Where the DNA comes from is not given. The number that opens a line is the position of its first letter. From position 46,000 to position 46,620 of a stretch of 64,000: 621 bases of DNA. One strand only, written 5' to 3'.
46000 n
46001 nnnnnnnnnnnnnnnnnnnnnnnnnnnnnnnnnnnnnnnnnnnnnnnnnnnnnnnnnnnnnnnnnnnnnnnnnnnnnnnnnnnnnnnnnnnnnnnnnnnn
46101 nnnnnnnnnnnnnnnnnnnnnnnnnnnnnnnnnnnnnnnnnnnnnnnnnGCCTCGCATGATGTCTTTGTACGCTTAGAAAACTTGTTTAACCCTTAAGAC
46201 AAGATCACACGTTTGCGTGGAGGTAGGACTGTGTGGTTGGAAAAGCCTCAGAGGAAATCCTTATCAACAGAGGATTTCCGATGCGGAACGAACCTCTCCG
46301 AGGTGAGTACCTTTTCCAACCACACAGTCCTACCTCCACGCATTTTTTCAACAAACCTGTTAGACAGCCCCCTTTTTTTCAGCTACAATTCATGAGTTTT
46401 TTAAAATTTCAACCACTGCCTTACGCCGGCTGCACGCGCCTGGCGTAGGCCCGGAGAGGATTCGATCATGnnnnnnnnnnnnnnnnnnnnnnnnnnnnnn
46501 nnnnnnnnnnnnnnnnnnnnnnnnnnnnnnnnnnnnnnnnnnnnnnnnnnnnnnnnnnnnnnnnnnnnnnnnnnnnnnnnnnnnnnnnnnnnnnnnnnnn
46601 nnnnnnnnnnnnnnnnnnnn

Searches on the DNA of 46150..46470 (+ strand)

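Call 44: search_rna_families(source=window, start=46150, end=46470, threshold=evalue, max_evalue=1)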
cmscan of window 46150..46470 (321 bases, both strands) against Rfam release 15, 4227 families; matches with E-value up to 1: 4.
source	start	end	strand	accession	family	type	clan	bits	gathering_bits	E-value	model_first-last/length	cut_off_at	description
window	46217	46339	-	RF03744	MIR3704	Gene; miRNA;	-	33.8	60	7.6e-05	1-108/108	no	MIR3704 microRNA precursor family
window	46215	46341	-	RF03598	MIR6024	Gene; miRNA;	-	32.3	72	4.5e-05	1-99/99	no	MIR6024 microRNA precursor family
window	46229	46327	-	RF00702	mir-182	Gene; miRNA;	CL00093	19.9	71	0.059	1-77/77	no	mir-182 microRNA precursor family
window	46227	46329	-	RF04185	MIR2118_2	Gene; miRNA;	-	19.3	120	0.24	1-106/106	no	MIR2118_2 microRNA precursor family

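Call 51: build_rna_model(alignment_id=A2)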
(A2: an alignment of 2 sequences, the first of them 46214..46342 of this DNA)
Model R1 built from alignment A2 (2 sequences, 129 columns); structure: RNAalifold consensus.
model positions 129; base pairs 44; branch points 1; effective number of sequences 0.85; information 0.589 bits per position. Calibrated on 0.2 Mb of random sequence (short: E-values are rough).
structure used (alignment columns):
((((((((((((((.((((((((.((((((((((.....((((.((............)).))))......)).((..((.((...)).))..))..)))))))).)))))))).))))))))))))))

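Call 52: search_with_rna_model(model_id=R1, sources=[window, L001, L002, L005, L006, L009, L010, L011, L012, L013, L014, L015, L036, L039], max_evalue=10, show_alignments=4)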
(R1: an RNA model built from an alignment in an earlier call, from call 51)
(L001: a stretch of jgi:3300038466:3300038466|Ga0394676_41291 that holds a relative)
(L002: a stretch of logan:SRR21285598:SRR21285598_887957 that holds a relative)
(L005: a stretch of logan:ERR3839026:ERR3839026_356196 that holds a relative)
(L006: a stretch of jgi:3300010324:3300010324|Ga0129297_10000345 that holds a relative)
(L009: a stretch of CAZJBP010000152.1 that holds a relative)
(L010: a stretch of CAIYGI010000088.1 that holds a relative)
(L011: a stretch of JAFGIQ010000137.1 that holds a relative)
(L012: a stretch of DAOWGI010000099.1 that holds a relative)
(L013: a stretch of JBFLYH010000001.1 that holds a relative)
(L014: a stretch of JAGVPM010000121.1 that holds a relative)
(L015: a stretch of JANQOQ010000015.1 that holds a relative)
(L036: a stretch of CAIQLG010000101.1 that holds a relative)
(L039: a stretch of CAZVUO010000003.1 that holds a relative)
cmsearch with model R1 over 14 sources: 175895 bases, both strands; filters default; matches with E-value up to 10: 4.
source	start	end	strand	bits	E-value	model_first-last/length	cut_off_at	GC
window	46214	46342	+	144.5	2.9e-27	1-129/129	no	0.52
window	54854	54969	+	119.5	3.7e-22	1-129/129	no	0.51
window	46214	46342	-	69.5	6.1e-12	1-129/129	no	0.52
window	54854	54969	-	33.2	0.00016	1-129/129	no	0.51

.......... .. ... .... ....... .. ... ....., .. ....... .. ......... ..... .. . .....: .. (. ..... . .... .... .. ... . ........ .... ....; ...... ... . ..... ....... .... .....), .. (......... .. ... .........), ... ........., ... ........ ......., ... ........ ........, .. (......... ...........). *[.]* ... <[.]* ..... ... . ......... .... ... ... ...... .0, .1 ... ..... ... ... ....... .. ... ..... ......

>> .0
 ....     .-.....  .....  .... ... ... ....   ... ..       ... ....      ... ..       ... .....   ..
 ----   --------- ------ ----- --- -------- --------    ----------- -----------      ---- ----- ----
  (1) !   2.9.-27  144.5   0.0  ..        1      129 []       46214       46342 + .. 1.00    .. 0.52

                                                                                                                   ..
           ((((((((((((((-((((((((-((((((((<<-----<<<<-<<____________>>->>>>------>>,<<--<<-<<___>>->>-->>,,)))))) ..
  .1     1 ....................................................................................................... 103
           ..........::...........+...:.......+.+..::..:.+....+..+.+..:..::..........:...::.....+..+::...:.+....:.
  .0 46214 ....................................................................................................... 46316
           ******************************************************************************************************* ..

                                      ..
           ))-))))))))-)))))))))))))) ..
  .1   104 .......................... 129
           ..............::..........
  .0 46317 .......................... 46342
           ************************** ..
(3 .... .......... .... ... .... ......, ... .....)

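Call 77: search_with_rna_model(model_id=R1, sources=[L041, L042, L043, L016, L017, L018, L019, L020, L021, L022, L023, L024, L025, L026, L027, L028, L029, L030, L031, L032, L033, L034, L035, L037, L038, L040, L003, L004, L007, L008], max_evalue=10)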
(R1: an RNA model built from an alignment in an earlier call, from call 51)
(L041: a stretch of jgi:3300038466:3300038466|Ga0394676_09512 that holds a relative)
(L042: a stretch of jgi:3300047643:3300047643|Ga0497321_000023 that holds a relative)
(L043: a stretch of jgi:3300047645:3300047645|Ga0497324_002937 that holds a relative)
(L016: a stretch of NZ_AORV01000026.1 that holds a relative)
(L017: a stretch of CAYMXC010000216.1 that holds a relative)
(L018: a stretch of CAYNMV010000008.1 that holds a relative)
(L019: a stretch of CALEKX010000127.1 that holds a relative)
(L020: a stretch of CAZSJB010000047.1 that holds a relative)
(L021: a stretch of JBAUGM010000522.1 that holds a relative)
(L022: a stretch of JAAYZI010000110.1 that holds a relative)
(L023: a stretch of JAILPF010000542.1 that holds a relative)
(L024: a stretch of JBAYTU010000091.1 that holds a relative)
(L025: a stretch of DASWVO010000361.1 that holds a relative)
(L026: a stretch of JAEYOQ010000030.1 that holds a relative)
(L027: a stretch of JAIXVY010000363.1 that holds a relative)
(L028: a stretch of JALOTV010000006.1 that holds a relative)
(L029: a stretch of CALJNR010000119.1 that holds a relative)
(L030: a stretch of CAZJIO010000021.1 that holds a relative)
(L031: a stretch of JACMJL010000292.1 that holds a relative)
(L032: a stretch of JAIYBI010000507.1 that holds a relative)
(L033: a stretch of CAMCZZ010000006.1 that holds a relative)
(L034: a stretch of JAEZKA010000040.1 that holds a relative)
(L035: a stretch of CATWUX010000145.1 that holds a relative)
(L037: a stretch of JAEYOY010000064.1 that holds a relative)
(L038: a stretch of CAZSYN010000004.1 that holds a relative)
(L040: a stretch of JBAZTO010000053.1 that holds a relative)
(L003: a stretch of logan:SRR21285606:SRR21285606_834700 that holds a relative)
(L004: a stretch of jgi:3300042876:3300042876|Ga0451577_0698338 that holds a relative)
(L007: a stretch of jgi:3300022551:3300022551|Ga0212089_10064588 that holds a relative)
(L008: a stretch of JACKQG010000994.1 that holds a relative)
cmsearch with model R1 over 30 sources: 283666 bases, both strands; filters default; matches with E-value up to 10: 0.
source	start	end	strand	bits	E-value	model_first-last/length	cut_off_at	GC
